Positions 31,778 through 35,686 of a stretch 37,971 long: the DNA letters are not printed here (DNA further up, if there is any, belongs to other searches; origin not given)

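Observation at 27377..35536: Accessory block of unassigned genes: candidate undescribed system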

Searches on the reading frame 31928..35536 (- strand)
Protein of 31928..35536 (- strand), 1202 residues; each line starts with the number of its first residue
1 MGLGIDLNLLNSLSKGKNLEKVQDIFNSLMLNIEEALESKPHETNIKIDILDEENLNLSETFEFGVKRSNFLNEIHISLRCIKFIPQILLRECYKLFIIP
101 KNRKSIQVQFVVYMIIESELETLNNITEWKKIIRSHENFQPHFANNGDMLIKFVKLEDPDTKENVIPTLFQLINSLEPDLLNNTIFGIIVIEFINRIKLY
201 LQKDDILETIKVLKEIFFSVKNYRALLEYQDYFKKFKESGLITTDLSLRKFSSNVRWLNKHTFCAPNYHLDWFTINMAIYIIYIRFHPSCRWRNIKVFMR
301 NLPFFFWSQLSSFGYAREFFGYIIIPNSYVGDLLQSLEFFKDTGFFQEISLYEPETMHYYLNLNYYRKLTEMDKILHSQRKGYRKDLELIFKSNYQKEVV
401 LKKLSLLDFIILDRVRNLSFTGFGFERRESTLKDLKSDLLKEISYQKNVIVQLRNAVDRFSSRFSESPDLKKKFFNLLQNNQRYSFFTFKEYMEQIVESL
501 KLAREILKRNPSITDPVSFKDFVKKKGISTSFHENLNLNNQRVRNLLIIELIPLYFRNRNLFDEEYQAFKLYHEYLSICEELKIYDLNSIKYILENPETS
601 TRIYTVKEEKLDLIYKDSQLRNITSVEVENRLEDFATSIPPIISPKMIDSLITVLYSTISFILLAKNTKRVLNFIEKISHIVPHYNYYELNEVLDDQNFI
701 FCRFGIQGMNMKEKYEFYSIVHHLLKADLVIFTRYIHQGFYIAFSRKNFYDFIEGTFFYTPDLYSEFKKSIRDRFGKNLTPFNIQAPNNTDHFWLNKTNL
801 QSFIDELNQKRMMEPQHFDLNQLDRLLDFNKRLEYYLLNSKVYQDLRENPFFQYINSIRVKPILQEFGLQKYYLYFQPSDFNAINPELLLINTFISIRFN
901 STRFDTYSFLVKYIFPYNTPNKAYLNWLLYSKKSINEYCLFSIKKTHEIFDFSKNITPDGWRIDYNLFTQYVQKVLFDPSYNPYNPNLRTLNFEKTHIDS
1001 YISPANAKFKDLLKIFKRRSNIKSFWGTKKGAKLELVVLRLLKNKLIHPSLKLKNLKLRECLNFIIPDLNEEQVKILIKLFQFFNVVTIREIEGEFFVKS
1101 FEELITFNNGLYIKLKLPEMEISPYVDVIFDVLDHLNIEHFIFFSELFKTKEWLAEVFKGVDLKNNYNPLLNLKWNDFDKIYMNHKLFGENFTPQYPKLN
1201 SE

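Call 4: search_protein_families(library=pfam, proteins=[window:31928-35536:-], max_evalue=0.01)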
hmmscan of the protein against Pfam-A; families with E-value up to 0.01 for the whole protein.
window:31928-35536:- (1202 aa): 0 families

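Call 5: search_protein_families(library=padloc, proteins=[window:31928-35536:-], max_evalue=0.01)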
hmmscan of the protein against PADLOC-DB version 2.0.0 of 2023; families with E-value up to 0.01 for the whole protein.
window:31928-35536:- (1202 aa): 0 families

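Call 11: find_related_loci(query=window:31928-35536:-, collection=genome_contigs, flank=10000)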
Query window:31928-35536:- (1202 aa) in genome_contigs; peptide patterns used: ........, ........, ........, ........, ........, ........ (x = any residue, [..] = any of these).
31 stretches matched a pattern; 4 encode a relative of the query (tblastn E <= 1e-3); 4 distinct loci.
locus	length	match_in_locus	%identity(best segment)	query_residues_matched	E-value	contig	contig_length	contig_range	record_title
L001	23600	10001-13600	80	1-1202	0e+0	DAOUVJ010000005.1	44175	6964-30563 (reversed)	MAG TPA_asm: Promethearchaeota archaeon isolate CSMAG_846 CSMAG_846_k141_1430984_length_44175_cov_12.4383, whole genome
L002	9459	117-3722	76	1-1202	0e+0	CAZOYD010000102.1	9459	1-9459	MAG TPA_asm: uncultured archaeon isolate binchicken_co163_167 genome assembly, contig: NODE_11399_length_9459_cov_18.779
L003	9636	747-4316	33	1-1199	0e+0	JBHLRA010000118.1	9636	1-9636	MAG: Candidatus Thorarchaeota archaeon isolate QM1B.7 QM1B.7@28745, whole genome shotgun sequence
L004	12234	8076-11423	74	1-1059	0e+0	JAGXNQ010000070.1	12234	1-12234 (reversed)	MAG: Promethearchaeota archaeon isolate bin12 NODE_70_length_12234_cov_80.988155, whole genome shotgun sequence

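Call 14: search_protein_families(library=ncbifam, proteins=[window:31928-35536:-], max_evalue=0.05)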
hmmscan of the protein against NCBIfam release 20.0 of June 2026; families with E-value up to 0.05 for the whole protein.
window:31928-35536:- (1202 aa): 0 families

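Call 15: find_homologous_proteins(query=window:31928-35536:-)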
Query window:31928-35536:- (1202 aa): 88 proteins with E <= 0.001 among 8000 candidates.
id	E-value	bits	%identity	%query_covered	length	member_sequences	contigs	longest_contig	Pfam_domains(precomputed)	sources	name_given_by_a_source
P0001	0.0e+0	2685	100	100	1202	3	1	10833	-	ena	-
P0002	0.0e+0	2242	82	100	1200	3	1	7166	-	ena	-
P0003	0.0e+0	2176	80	100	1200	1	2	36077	-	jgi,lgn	-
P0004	0.0e+0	2141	79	100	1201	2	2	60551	-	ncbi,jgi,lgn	-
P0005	0.0e+0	2138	80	100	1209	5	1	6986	-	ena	-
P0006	0.0e+0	2110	80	100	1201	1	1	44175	-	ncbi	-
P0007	0.0e+0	2058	76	100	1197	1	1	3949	-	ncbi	ncbi:MAG: hypothetical protein ACTSV5_01925 [Promethearchaeota archaeon]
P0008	0.0e+0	1992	74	100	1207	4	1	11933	-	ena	-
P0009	0.0e+0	1954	74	100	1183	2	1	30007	-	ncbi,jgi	ncbi:MAG: hypothetical protein ACTSR5_02210 [Promethearchaeota archaeon]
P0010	0.0e+0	1918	88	81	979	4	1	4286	-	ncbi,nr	ncbi:MAG: hypothetical protein KGD74_06825, partial [Candidatus Lokiarchaeota archaeon]|nr:hypotheti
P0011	0.0e+0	1354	70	73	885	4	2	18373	-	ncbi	ncbi:MAG: hypothetical protein ACTSR7_10090 [Promethearchaeota archaeon]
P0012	0.0e+0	1322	69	72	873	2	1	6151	-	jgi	-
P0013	0.0e+0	1237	75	63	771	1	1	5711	-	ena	-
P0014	6.1e-260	884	40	98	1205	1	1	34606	-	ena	-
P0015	1.7e-255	869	38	99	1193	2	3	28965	-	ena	-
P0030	5.3e-192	659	34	99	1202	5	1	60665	-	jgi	-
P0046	4.0e-180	620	33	99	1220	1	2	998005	-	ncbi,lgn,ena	-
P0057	6.8e-170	586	32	99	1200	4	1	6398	-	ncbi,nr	ncbi:MAG: hypothetical protein KGD57_01860 [Candidatus Lokiarchaeota archaeon]|nr:hypothetical prote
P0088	1.3e-63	234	26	94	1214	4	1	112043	-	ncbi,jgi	-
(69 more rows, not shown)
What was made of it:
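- Homologues occur in Promethearchaeota, Thor-, Hod- and Helarchaeota contigs, all about 1200 aa (calls 11, 15).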

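Call 21: search_solved_structures(query=A1, max_evalue=10)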
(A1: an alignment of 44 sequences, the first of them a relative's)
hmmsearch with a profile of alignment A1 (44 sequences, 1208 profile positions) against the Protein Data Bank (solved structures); distinct sequences matched with E-value up to 10: 2.
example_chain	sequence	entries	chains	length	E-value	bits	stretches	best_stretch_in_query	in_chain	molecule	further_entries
2kua_A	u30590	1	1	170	1.5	9.7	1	777-851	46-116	Bcl-2-like protein 10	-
9occ_E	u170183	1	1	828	2.7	8.8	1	841-877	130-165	Putative tail protein gp14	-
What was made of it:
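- Tried and rejected: A PDB profile search gave nothing (call 21).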

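Call 24: find_encoding_contigs(protein=P0046, flank=10000, max_places=2)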
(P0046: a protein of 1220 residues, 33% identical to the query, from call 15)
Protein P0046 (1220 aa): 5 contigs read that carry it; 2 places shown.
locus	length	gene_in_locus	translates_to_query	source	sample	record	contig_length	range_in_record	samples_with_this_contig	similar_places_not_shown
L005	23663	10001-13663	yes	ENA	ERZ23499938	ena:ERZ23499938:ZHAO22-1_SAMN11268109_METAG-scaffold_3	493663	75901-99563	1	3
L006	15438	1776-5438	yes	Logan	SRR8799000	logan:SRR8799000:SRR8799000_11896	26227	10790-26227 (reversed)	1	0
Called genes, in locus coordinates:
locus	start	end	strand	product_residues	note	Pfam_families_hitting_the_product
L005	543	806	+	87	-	-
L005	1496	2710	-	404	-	PF01926:MMR_HSR1, PF02421:FeoB_N (faint), PF08438:YGR210-like_G4, PF02824:TGS (weak)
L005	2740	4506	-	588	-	PF01580:FtsK_SpoIIIE (weak), PF01935:DUF87 (weak)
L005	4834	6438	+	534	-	PF00118:Cpn60_TCP1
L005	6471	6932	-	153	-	PF04068:Fer4_RLI, PF04034:Ribo_biogen_C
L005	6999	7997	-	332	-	-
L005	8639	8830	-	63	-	-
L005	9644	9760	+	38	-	-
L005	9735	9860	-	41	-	-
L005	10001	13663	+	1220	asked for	-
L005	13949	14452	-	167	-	PF00025:Arf, PF00071:Ras, PF08477:Roc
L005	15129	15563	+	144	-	-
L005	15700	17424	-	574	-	PF09999:DUF2240 (faint), PF15072:HROB (faint), PF16900:REPA_OB_2 (faint), PF24903:OB_MEIOB_N (faint), PF01336:tRNA_anti-codon (faint), PF17244:CDC24_OB3 (faint), PF16686:POT1PC (faint), PF08646:Rep_fac-A_C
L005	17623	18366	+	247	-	PF00977:His_biosynth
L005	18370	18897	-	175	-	-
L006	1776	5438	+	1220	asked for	-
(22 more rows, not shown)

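Call 25: find_encoding_contigs(protein=P0088, flank=10000, max_places=2)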
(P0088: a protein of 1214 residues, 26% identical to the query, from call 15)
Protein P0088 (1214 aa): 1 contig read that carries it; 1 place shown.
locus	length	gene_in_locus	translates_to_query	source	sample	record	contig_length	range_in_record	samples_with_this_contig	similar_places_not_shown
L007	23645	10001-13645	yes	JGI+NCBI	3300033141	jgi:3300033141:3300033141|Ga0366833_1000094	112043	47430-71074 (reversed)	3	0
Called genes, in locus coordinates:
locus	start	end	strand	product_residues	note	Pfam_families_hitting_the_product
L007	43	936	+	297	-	PF00025:Arf, PF04670:Gtr1_RagA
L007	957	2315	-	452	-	PF14821:Thr_synth_N, PF00291:PALP, PF24857:THR4_C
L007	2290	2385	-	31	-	-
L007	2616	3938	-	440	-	PF00654:Voltage_CLC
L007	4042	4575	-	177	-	PF02481:DNA_processg_A (faint), PF18306:LDcluster4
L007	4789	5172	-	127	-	-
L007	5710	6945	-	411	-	-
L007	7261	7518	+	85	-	-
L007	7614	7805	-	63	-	-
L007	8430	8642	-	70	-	-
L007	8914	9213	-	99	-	-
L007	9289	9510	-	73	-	-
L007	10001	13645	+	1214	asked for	-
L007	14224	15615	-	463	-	-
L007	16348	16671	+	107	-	-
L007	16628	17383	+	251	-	-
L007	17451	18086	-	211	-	-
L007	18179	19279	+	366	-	PF00752:XPG_N (faint), PF00867:XPG_I, PF01367:5_3_exonuc (weak)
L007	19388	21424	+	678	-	-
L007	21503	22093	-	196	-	-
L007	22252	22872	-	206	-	PF00025:Arf, PF00009:GTP_EFTU (weak)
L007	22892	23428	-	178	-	-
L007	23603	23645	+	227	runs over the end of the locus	-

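Call 33: find_related_loci(query=A2, collection=genome_contigs, flank=10000)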
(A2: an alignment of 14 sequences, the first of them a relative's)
Query A2 (1223 aa) in genome_contigs; peptide patterns used: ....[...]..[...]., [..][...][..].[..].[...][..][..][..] (x = any residue, [..] = any of these).
142 stretches matched a pattern; 93 encode a relative of the query (tblastn E <= 1e-3); the best 80 are kept; 78 distinct loci.
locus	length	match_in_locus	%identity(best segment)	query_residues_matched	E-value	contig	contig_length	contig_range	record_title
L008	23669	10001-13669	100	1-1223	0e+0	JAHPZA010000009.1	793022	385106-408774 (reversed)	MAG: Promethearchaeota archaeon isolate LW40_45 NODE_7_length_793022_cov_20.468038, whole genome shotgun sequence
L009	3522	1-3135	59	175-1220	0e+0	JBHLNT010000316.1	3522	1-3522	MAG: Promethearchaeota archaeon isolate DZ2S.378 DZ2S.378@134593, whole genome shotgun sequence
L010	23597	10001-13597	44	21-1222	0e+0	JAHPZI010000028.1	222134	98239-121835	MAG: Promethearchaeota archaeon isolate LW60_4 NODE_83_length_222134_cov_15.103008, whole genome shotgun sequence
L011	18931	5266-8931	45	10-1223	0e+0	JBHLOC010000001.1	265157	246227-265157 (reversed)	MAG: Promethearchaeota archaeon isolate DZ3M.111 DZ3M.111@31, whole genome shotgun sequence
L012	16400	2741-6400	44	14-1222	0e+0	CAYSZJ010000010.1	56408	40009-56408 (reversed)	MAG TPA_asm: uncultured archaeon isolate SRP239594_co1_24 genome assembly, contig: NODE_61_length_56408_cov_41.880290, w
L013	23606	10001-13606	43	15-1219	0e+0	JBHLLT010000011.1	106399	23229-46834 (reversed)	MAG: Promethearchaeota archaeon isolate DZ1S.179 DZ1S.179@243, whole genome shotgun sequence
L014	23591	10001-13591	43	19-1216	0e+0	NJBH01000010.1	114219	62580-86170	MAG: Promethearchaeota archaeon Loki_b32 76, whole genome shotgun sequence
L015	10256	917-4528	43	13-1223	0e+0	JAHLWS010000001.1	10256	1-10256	MAG: Promethearchaeota archaeon isolate 33X4 k141_10472, whole genome shotgun sequence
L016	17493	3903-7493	44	17-1219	0e+0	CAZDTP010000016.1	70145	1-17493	MAG TPA_asm: uncultured archaeon isolate SRP214966_co7_76 genome assembly, contig: NODE_145_length_70145_cov_23.735654,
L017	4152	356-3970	44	19-1218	0e+0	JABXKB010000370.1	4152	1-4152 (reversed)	MAG: Promethearchaeota archaeon isolate Hel_238_bin13 contig-145_67183, whole genome shotgun sequence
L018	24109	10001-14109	44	37-1222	0e+0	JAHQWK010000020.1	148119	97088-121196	MAG: Promethearchaeia archaeon isolate ABR05 NODE_32_length_148119_cov_9, whole genome shotgun sequence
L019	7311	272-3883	43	13-1223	0e+0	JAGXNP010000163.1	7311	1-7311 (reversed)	MAG: Promethearchaeota archaeon isolate bin41 NODE_163_length_7311_cov_52.099530, whole genome shotgun sequence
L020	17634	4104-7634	44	37-1218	0e+0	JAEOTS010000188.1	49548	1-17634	MAG: Promethearchaeota archaeon isolate YT5_023 k127_73924531, whole genome shotgun sequence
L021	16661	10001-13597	43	18-1218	0e+0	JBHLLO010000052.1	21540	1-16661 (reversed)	MAG: Candidatus Hermodarchaeota archaeon isolate DZ1M.51 DZ1M.51@8488, whole genome shotgun sequence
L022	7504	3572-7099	44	36-1218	0e+0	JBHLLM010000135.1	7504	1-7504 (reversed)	MAG: Candidatus Hermodarchaeota archaeon isolate DZ1M.447 DZ1M.447@46187, whole genome shotgun sequence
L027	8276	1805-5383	42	19-1202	0e+0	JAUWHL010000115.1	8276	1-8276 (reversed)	MAG: Promethearchaeota archaeon isolate CSMAG_2267 CSMAG_2267_k141_209650_length_8276_cov_5.9865, whole genome shotgun s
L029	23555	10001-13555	43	38-1218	0e+0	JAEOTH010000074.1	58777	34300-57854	MAG: Promethearchaeota archaeon isolate YT1_053 k127_13244804, whole genome shotgun sequence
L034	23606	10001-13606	42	23-1223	0e+0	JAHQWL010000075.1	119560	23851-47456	MAG: Promethearchaeia archaeon isolate ABR06 NODE_50_length_119560_cov_11, whole genome shotgun sequence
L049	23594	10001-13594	40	24-1222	0e+0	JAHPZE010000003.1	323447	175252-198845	MAG: Promethearchaeota archaeon isolate LW40_87 NODE_36_length_323447_cov_71.971106, whole genome shotgun sequence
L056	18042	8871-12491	43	26-1222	0e+0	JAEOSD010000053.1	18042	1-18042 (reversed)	MAG: Promethearchaeota archaeon isolate Yap2000.bin6.138 contig-145_3114, whole genome shotgun sequence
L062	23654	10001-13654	42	17-1219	0e+0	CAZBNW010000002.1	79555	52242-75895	MAG TPA_asm: uncultured archaeon isolate SRP239594_co1_47 genome assembly, contig: NODE_23_length_79555_cov_152.638176,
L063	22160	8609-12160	43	36-1222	0e+0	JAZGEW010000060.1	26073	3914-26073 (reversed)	MAG: Promethearchaeia archaeon isolate SCS4bin.30 SCS4bin.30_60, whole genome shotgun sequence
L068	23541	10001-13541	41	38-1218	0e+0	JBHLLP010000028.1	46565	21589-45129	MAG: Candidatus Hermodarchaeota archaeon isolate DZ1M.92 DZ1M.92@2159, whole genome shotgun sequence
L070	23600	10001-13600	42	26-1222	0e+0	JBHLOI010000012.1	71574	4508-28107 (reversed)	MAG: Promethearchaeota archaeon isolate DZ3M.320 DZ3M.320@867, whole genome shotgun sequence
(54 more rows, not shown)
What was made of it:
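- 31928..35536 (-): Giant protein (1202 aa). It belongs to an Asgard-wide uncharacterised family whose model shows four ferredoxin-like beta-alpha-beta-beta-alpha-beta units. Calls 15 and 33 (family and paralogs).
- Several MAGs carry 2-3 paralogs (call 33).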

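Call 48: predict_structure(alignment_id=A1)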
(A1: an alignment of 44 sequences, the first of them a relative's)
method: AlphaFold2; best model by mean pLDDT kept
length: 1200 residues; sequences in the alignment: 44
mean_pLDDT: 86.5   pTM: 0.85
mean pLDDT of the five models: 86.5, 84.6, 83.7, 83.0, 81.2
residues with pLDDT >= 90: 534; 70-90: 589; 50-70: 72; < 50: 5
segments of 3 or more residues with pLDDT < 50: 1-3
pLDDT, mean of each block of 10 residues (from residue 1): 61 82 90 87 88 64 78 80 90 91 86 88 82 74 63 76 77 79 72 79 92 92 77 93 93 90 85 92 92 88 87 88 92 92 90 95 90 84 92 91 87 74 69 79 80 87 86 90 91 94 91 93 88 89 93 95 94 90 90 79 80 70 88 92 83 87 95 92 93 93 89 94 92 69 82 90 89 85 88 91 88 86 89 87 90 90 93 93 91 86 92 92 92 95 88 81 88 84 78 73 90 72 77 90 90 91 96 93 95 88 97 88 91 92 90 87 87 89 89 69
secondary structure, 60 per line:
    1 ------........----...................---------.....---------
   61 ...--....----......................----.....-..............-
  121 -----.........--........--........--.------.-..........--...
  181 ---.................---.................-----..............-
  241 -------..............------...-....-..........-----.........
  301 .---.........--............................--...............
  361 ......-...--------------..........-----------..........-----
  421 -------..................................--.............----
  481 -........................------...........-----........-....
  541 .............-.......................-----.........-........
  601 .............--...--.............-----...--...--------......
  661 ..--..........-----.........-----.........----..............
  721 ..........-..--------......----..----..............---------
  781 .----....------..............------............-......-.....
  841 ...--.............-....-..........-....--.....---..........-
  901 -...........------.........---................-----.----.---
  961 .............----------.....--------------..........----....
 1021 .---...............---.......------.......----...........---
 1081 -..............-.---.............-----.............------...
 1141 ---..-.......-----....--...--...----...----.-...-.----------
elements in order (helices of 4 or more, strands of 3 or more residues): H7-14 H19-37 E47-51 E66-69 E74-78 H79-95 H100-104 H106-119 H126-134 H137-144 H147-154 H166-175 H184-200 H204-220 H226-239 H248-261 E268-270 H272-275 E277-286 H292-301 E305-313 E316-326 H327-343 E346-362 H363-366 E388-394 H406-415 H428-461 H464-476 H482-505 H512-522 H528-535 H537-553 H555-577 H583-591 H593-613 H621-633 E639-641 E655-662 H665-674 E680-688 E694-702 H707-724 E725-730 H742-745 H758-771 H786-789 H796-809 H816-827 H829-834 H836-843 H846-850 E851-858 H860-863 E865-874 H882-886 E890-899 E902-912 H919-927 E931-946 H961-973 E984-988 H1003-1012 H1018-1021 H1025-1039 E1043-1049 E1056-1062 H1067-1077 E1082-1095 E1101-1113 H1119-1131 E1138-1140 H1147-1153 H1159-1162 E1170-1172 E1177-1179
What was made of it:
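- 31928..35536 (-): Call 48 (pLDDT 86.5, pTM 0.85).
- On Lrp/AsnC-like or siroheme-decarboxylase-like proteins (giant): Domain boundaries were read from the DSSP string (call 48), not from a domain-wise search.
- Closest known: Siroheme decarboxylase NirDL/AhbAB and Lrp/AsnC regulators. Same: The model shows four beta-alpha-beta-beta-alpha-beta units, each preceded by helices (call 48).
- The giant model shows no membrane segment (call 48).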
